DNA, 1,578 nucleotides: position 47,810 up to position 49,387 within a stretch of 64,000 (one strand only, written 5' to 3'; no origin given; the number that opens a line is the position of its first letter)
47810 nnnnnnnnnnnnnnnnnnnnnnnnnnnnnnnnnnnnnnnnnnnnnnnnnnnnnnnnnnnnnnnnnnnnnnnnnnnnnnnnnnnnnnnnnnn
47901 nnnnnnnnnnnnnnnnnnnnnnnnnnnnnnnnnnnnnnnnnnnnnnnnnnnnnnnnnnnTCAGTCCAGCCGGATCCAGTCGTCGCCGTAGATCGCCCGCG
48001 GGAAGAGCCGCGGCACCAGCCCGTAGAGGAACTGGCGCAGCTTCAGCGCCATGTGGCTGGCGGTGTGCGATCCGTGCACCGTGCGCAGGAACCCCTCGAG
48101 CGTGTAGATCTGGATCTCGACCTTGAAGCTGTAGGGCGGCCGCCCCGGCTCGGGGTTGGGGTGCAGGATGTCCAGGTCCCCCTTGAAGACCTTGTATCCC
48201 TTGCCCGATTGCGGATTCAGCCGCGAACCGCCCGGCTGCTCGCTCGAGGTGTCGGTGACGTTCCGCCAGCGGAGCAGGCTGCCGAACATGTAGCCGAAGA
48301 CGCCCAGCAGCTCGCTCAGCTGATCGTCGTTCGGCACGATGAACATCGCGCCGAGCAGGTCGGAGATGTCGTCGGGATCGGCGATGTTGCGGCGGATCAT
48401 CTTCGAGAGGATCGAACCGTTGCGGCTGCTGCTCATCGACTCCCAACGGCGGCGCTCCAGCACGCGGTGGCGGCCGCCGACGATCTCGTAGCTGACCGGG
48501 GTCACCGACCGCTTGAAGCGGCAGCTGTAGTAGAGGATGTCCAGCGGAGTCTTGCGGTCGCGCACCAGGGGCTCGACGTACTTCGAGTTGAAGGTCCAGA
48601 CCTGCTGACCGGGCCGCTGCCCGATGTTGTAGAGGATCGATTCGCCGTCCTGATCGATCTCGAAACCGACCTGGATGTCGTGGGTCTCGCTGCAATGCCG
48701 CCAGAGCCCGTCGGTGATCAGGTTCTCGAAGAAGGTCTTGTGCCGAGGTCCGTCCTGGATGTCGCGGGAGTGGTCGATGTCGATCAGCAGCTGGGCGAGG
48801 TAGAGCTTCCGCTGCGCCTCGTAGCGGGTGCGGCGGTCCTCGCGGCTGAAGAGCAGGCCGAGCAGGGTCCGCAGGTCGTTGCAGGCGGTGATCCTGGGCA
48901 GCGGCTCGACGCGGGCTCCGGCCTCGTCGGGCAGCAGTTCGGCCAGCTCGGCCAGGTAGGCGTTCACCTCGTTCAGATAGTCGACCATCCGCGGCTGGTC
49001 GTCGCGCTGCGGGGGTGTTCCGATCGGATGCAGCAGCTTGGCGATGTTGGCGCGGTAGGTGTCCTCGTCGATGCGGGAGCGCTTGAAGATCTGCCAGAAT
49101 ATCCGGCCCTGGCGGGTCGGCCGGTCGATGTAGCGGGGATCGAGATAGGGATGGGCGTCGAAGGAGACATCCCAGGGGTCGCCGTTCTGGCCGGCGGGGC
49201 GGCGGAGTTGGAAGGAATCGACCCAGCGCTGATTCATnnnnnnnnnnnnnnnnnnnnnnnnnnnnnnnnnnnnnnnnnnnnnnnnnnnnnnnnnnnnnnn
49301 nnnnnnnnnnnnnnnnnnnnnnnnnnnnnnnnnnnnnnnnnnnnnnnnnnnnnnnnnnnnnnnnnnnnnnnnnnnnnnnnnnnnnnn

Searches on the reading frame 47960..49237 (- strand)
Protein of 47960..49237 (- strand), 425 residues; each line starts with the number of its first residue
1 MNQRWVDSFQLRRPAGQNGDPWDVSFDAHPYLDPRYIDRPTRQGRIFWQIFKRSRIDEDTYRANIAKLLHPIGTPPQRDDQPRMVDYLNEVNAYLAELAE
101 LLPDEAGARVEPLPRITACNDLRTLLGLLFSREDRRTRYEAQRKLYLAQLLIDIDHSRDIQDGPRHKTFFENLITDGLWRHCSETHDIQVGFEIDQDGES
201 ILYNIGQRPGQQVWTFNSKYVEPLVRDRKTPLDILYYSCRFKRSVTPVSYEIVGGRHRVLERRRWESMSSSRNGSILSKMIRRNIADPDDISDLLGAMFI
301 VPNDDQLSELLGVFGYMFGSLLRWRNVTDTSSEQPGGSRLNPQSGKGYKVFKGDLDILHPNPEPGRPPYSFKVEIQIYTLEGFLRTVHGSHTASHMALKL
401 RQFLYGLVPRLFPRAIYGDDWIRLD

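Call 3: search_protein_families(library=pfam, proteins=[window:47960-49237:-], max_evalue=1)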
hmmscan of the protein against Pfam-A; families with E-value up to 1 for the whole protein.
window:47960-49237:- (425 aa): 0 families

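Call 4: search_protein_families(library=ncbifam, proteins=[window:47960-49237:-], max_evalue=1)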
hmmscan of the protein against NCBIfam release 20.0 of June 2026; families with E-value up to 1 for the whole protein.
window:47960-49237:- (425 aa): 0 families

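Call 5: search_protein_families(library=padloc, proteins=[window:47960-49237:-], max_evalue=10)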
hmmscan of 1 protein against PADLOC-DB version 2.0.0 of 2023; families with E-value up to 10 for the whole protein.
window:47960-49237:- (425 aa): 0 families

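Call 6: find_homologous_proteins(query=window:47960-49237:-, max_evalue=0.001)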
Query window:47960-49237:- (425 aa): 450 proteins with E <= 0.001 among 7292 candidates; the best 120 are listed.
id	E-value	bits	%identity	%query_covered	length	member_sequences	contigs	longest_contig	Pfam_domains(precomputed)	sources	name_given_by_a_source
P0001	3.7e-294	993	100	100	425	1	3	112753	-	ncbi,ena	-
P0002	1.6e-221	754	75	100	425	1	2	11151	-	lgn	-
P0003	6.1e-212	722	72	100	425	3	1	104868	-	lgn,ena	-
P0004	2.0e-162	559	57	100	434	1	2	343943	-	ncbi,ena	-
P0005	3.4e-161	555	58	100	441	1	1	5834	-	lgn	-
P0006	1.4e-159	550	55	100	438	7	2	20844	-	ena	-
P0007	5.5e-159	548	56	100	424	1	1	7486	-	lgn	-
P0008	5.2e-157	541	54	100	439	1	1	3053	-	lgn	-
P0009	1.6e-156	540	54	100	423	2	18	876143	-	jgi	jgi:hypothetical protein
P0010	4.3e-155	535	55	100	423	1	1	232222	-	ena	-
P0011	1.3e-154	533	55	100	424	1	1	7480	-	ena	-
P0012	3.3e-154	532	54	100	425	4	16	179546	-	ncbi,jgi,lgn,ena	-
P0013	5.3e-154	531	55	100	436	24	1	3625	-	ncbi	-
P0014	9.6e-154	530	54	100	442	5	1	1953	-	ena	-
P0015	4.6e-152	525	53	100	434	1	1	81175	-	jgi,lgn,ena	-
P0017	1.2e-150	520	55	99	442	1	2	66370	-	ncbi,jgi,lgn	-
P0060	1.7e-130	454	48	99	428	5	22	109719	-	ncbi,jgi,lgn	jgi:hypothetical protein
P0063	3.0e-130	453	49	100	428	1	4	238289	-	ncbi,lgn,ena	-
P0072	1.7e-129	451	52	96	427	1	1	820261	-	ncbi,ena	-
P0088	8.3e-128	445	50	96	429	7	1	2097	PF04607.24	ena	-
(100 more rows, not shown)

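Call 7: search_solved_structures(query=window:47960-49237:-, max_evalue=10, show_alignments=3)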
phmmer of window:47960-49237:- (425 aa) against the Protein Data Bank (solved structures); distinct sequences matched with E-value up to 10: 8.
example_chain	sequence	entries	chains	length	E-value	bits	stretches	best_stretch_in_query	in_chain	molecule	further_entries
2cf7_A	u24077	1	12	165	0.1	14.6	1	81-138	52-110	DPR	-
3nnr_A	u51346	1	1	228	0.18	13.8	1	353-408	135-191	Transcriptional regulator, TetR family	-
7blz_F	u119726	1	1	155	0.46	12.4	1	131-184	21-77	PSI-F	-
6fos_F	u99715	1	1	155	0.47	12.4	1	131-184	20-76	Photosystem I reaction center subunit II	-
5zgb_F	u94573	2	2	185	0.62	12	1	131-184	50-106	PsaF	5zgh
2bw1_A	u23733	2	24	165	0.7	11.8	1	81-138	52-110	DPS-LIKE PEROXIDE RESISTANCE PROTEIN | DNA PROTECTION DURING STARVATION PROTEIN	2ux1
1umn_A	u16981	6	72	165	0.7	11.8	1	81-138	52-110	DPS-LIKE PEROXIDE RESISTANCE PROTEIN | DNA PROTECTION DURING STARVATION PROTEIN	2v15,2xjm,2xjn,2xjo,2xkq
8eqm_V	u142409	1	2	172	1.1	11.1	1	73-129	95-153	Cytochrome c-550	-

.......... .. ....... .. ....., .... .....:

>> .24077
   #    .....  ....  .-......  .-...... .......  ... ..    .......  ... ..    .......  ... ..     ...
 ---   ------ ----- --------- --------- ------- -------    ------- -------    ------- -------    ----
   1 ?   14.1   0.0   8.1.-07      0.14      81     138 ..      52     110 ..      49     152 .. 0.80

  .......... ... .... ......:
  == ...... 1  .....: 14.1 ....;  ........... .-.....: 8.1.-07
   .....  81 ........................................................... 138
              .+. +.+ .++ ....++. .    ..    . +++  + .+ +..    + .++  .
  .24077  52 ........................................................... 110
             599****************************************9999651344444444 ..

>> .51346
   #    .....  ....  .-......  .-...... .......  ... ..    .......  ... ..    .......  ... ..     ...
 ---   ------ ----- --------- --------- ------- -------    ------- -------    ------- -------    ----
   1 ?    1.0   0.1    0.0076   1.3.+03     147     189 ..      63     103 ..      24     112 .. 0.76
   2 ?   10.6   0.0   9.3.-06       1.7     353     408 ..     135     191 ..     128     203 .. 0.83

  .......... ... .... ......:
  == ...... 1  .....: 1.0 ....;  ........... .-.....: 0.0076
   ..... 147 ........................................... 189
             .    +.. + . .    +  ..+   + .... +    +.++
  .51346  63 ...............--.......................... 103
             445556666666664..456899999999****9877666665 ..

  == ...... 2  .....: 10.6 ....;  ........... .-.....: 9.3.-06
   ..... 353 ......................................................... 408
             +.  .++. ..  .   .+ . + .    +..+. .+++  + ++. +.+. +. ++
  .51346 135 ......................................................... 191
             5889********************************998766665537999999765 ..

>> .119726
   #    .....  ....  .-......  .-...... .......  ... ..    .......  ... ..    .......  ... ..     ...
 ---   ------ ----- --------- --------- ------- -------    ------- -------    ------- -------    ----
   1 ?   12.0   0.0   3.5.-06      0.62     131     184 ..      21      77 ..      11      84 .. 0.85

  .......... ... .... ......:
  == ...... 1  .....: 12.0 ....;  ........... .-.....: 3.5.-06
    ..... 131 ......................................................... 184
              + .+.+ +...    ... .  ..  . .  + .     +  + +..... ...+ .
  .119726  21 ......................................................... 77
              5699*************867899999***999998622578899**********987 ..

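Call 9: search_solved_structures(query=A1, max_evalue=10, show_alignments=4)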
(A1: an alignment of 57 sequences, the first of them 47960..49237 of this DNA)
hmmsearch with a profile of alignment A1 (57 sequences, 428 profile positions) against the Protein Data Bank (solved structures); distinct sequences matched with E-value up to 10: 12.
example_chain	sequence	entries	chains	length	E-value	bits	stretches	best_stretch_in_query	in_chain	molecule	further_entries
1s9k_C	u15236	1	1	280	0.18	13.8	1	201-261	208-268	Nuclear factor of activated T-cells, cytoplasmic 2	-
9vrq_N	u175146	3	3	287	0.18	13.8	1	201-261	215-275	Nuclear factor of activated T-cells, cytoplasmic 2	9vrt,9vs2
1owr_M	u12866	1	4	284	0.19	13.7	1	201-261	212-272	Nuclear factor of activated T-cells, cytoplasmic 2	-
8r07_A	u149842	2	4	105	0.19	13.7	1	201-261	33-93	Nuclear factor of activated T-cells, cytoplasmic 2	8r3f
1p7h_L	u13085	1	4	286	0.2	13.7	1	201-261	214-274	Nuclear factor of activated T-cells, cytoplasmic 2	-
2as5_N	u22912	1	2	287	0.2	13.6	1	201-261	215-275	Nuclear factor of activated T-cells, cytoplasmic 2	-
8ow4_A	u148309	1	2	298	0.22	13.5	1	201-261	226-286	Nuclear factor of activated T-cells, cytoplasmic 2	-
3qrf_N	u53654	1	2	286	0.22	13.5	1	201-261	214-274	Nuclear factor of activated T-cells, cytoplasmic 2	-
2o93_L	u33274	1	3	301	0.23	13.4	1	201-261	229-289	actor of activated T-cells, cytoplasmic 2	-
1a02_N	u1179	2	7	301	0.23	13.4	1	201-261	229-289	NUCLEAR FACTOR OF ACTIVATED T CELLS | Nuclear factor of activated T-cells, cytoplasmic 2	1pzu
2qqy_A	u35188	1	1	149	0.29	13.1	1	117-179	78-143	Sigma B operon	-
6bq2_A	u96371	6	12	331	0.95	11.4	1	259-303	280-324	Thermospermine synthase ACAULIS protein | Thermospermine synthase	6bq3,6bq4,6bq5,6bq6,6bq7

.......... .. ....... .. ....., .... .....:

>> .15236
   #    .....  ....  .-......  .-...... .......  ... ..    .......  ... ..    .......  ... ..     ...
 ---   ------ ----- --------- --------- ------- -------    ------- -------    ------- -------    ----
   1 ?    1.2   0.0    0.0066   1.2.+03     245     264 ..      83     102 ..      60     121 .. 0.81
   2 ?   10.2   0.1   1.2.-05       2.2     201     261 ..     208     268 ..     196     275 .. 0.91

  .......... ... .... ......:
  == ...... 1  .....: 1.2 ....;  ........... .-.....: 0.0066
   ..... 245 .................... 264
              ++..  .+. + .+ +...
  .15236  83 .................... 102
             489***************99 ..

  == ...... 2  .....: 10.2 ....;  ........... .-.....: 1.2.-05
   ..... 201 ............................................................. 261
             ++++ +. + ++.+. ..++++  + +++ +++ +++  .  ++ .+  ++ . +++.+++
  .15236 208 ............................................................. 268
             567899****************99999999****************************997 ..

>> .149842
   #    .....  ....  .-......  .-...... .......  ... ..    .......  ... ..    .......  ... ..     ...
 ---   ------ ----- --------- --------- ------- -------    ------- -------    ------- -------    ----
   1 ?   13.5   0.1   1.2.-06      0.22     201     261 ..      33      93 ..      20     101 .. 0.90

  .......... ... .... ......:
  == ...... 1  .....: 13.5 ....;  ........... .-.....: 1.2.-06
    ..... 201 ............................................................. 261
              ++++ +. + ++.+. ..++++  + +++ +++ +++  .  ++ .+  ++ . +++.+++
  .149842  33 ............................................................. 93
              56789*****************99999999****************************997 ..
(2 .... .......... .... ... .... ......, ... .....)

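Call 10: search_protein_families(library=pfam, alignment_id=A1, max_evalue=1)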
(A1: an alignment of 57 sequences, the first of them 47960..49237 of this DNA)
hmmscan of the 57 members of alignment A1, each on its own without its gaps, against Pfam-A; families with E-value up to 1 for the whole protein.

A. member 1, window:47960-49237:- (425 aa): 0 families

B. families by the number of members that match (of 57 scanned): 16 families
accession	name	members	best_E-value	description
PF04607.23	RelA_SpoT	32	8.8e-06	Region found in RelA / SpoT proteins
PF03902.18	Gal4_dimer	3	0.068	Gal4-like dimerisation domain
PF18104.7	Tudor_2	3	0.075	Jumonji domain-containing protein 2A Tudor domain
PF06593.17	RBDV_coat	2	0.0017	Raspberry bushy dwarf virus coat protein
PF21875.2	CAPN13-like_C_EFh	2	0.23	Calpain-13-like, C-terminal EF-hand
PF16162.10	KwaB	1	0.0014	Kiwa protein KwaB-like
PF19956.5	EAD2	1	0.058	Effector-associated domain 2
PF05721.19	PhyH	1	0.098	Phytanoyl-CoA dioxygenase (PhyH)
PF20328.3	DUF6623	1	0.12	Family of unknown function (DUF6623)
PF05136.18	Phage_portal_2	1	0.13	Phage portal protein, lambda family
PF14021.12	TNT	1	0.14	Tuberculosis necrotizing toxin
PF00339.34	Arrestin_N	1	0.16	Arrestin (or S-antigen), N-terminal domain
PF18247.6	AvrM_N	1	0.17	Flax-rust effector AvrM N-terminal domain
PF02807.20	ATP-gua_PtransN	1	0.23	ATP:guanido phosphotransferase, N-terminal domain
PF09391.15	DUF2000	1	0.26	Protein of unknown function (DUF2000)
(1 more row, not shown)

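Call 14: find_encoding_contigs(protein=P0009, flank=6000, max_places=3)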
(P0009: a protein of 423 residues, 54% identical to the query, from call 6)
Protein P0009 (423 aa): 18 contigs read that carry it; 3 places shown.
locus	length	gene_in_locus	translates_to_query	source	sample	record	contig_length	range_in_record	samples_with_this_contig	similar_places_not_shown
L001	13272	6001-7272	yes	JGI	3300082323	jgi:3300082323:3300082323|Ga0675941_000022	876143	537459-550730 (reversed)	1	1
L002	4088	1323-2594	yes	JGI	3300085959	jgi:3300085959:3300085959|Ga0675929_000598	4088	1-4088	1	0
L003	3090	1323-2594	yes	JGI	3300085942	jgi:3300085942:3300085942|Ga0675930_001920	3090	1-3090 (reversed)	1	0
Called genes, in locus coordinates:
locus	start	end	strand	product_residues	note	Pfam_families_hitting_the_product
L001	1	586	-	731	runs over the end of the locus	PF27167:HTH_GRAD, PF03449:GreA_GreB_N, PF01272:GreA_GreB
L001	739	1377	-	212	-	PF18962:Por_Secre_tail (faint), PF13860:FlgD_ig (weak)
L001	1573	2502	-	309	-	PF13485:Peptidase_MA_2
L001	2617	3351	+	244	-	PF02146:SIR2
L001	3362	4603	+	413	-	PF13439:Glyco_transf_4, PF13579:Glyco_trans_4_4, PF20706:GT4-conflict (weak), PF00534:Glycos_transf_1, PF13692:Glyco_trans_1_4, PF13524:Glyco_trans_1_2 (weak)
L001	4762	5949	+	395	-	PF01053:Cys_Met_Meta_PP, PF00155:Aminotran_1_2 (weak), PF00266:Aminotran_5 (faint), PF02347:GDC-P (weak)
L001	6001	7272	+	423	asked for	-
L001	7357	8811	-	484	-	PF02810:SEC-C (weak)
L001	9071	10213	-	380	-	PF04055:Radical_SAM, PF19288:CofH_C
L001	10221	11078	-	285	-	PF02621:VitK2_biosynth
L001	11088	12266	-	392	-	PF13439:Glyco_transf_4, PF13579:Glyco_trans_4_4, PF20706:GT4-conflict, PF00534:Glycos_transf_1, PF13692:Glyco_trans_1_4, PF13524:Glyco_trans_1_2 (weak)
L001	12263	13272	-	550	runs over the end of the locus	PF13191:AAA_16, PF13401:AAA_22, PF05036:SPOR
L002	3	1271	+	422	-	?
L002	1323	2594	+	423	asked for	-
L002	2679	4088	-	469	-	?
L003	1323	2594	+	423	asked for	-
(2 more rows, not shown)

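Call 15: find_encoding_contigs(protein=P0063, flank=6000, max_places=2)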
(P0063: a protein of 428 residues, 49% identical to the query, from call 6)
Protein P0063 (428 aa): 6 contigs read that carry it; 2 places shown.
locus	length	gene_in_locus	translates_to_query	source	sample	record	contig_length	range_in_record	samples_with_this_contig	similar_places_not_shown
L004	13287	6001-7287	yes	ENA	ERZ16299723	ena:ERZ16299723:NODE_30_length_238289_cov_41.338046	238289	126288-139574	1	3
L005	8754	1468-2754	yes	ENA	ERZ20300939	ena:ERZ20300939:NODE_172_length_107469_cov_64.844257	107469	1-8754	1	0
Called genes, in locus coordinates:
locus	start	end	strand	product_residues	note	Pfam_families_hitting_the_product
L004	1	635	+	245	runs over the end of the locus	PF02146:SIR2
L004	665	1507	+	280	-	PF02811:PHP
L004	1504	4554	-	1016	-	PF00082:Peptidase_S8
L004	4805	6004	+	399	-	PF01053:Cys_Met_Meta_PP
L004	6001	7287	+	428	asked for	-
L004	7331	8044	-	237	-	-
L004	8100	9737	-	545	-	PF13191:AAA_16 (weak), PF13401:AAA_22, PF05036:SPOR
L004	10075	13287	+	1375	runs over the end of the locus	PF00932:LTD, PF13287:Fn3_assoc, PF13290:CHB_HEX_C_1, PF08757:CotH, PF13860:FlgD_ig (weak)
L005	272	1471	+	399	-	PF01053:Cys_Met_Meta_PP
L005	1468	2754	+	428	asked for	-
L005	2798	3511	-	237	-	-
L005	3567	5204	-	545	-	PF13191:AAA_16 (weak), PF13401:AAA_22, PF05036:SPOR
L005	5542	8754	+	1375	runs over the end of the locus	PF00932:LTD, PF13287:Fn3_assoc, PF13290:CHB_HEX_C_1, PF08757:CotH, PF13860:FlgD_ig (weak)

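Call 16: find_encoding_contigs(protein=P0060, flank=6000, max_places=2)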
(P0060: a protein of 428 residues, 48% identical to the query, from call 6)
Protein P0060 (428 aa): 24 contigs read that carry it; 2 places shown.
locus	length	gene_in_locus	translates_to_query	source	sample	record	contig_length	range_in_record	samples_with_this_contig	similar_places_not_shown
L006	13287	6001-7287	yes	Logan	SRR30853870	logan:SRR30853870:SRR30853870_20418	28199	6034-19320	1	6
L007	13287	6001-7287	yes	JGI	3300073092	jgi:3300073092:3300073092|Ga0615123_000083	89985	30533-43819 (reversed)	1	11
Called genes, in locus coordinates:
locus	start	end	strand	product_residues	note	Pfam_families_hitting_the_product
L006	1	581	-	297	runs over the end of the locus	PF13485:Peptidase_MA_2 (weak)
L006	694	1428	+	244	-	PF02146:SIR2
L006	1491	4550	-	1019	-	PF00082:Peptidase_S8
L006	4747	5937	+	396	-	PF01053:Cys_Met_Meta_PP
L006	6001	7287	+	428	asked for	-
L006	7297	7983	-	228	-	-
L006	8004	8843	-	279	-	PF06990:Gal-3-0_sulfotr (faint)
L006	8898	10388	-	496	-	PF13191:AAA_16 (weak), PF09848:SLFN-g3_helicase (weak), PF13245:AAA_19 (weak), PF13401:AAA_22, PF05036:SPOR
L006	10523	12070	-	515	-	PF04932:Wzy_C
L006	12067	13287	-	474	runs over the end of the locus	PF02706:Wzz (faint)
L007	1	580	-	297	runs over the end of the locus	PF13485:Peptidase_MA_2 (weak)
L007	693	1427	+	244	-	PF02146:SIR2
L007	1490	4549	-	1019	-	PF00082:Peptidase_S8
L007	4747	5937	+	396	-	PF01053:Cys_Met_Meta_PP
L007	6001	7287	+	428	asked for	-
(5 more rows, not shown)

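Call 18: search_protein_families(library=pfam, proteins=[P0088, P0063, P0060, P0009], max_evalue=1)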
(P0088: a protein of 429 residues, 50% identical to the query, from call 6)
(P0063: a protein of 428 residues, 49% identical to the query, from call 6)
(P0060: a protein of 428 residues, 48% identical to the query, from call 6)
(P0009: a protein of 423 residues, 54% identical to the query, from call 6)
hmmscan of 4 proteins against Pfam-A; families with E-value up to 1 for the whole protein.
P0088 (429 aa): 1 family
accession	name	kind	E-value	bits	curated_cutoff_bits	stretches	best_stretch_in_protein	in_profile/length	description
PF04607.23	RelA_SpoT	-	8.8e-06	26.4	27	1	272-384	2-93/113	Region found in RelA / SpoT proteins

P0063 (428 aa): 2 families
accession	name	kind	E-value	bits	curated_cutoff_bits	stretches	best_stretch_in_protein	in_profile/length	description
PF04607.23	RelA_SpoT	-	0.031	15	27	1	277-393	7-102/113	Region found in RelA / SpoT proteins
PF21875.2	CAPN13-like_C_EFh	-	0.23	11.8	27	0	116-145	29-58/72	Calpain-13-like, C-terminal EF-hand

P0060 (428 aa): 1 family
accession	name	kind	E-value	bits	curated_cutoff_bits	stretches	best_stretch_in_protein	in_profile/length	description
PF04607.23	RelA_SpoT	-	0.2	12.4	27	1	277-387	7-96/113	Region found in RelA / SpoT proteins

P0009 (423 aa): 6 families
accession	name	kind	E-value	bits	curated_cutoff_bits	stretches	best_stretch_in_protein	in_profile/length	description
PF04607.23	RelA_SpoT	-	0.0008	20.1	27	1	268-380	2-93/113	Region found in RelA / SpoT proteins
PF16162.10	KwaB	-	0.0014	19.1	26.3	1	57-152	84-178/186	Kiwa protein KwaB-like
PF18104.7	Tudor_2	-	0.075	13.2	31.4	1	234-252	12-30/35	Jumonji domain-containing protein 2A Tudor domain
PF18247.6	AvrM_N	-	0.17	12.3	25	1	80-111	29-60/65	Flax-rust effector AvrM N-terminal domain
PF02807.20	ATP-gua_PtransN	-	0.23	12.4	25.7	0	164-203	2-40/67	ATP:guanido phosphotransferase, N-terminal domain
PF03902.18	Gal4_dimer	-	0.37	11.4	22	0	368-392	4-28/54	Gal4-like dimerisation domain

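Call 21: predict_structure(alignment_id=A1)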
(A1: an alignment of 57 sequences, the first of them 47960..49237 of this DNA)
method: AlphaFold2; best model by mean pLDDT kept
length: 425 residues; sequences in the alignment: 57
mean_pLDDT: 85.5   pTM: 0.86
mean pLDDT of the five models: 85.5, 85.1, 85.0, 83.0, 81.9
residues with pLDDT >= 90: 240; 70-90: 129; 50-70: 29; < 50: 27
segments of 3 or more residues with pLDDT < 50: 1-3, 245-250, 252-256, 258-270
pLDDT, mean of each block of 10 residues (from residue 1): 60 68 90 91 89 94 95 95 96 92 88 96 95 95 97 92 92 95 93 89 91 89 93 92 52 44 40 83 91 89 94 87 81 64 76 92 93 94 87 83 90 91 66
secondary structure, 60 per line:
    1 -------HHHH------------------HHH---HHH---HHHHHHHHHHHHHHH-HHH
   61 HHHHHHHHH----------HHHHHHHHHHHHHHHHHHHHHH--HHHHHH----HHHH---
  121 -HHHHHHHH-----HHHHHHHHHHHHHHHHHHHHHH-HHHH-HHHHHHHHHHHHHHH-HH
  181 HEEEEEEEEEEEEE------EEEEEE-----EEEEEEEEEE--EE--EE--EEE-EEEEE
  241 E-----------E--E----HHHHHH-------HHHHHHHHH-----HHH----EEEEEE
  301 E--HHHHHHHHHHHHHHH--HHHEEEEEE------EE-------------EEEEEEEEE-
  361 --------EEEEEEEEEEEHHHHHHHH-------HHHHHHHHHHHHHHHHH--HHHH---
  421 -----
elements in order: H8-11 H42-56 H58-69 H80-101 H104-109 H114-117 H122-129 H135-156 H158-161 H163-177 E182-194 E201-206 E212-221 E232-234 E236-241 H261-266 H274-282 E295-301 H304-318 E324-329 E351-359 E369-379 H380-387 H395-411 H414-417
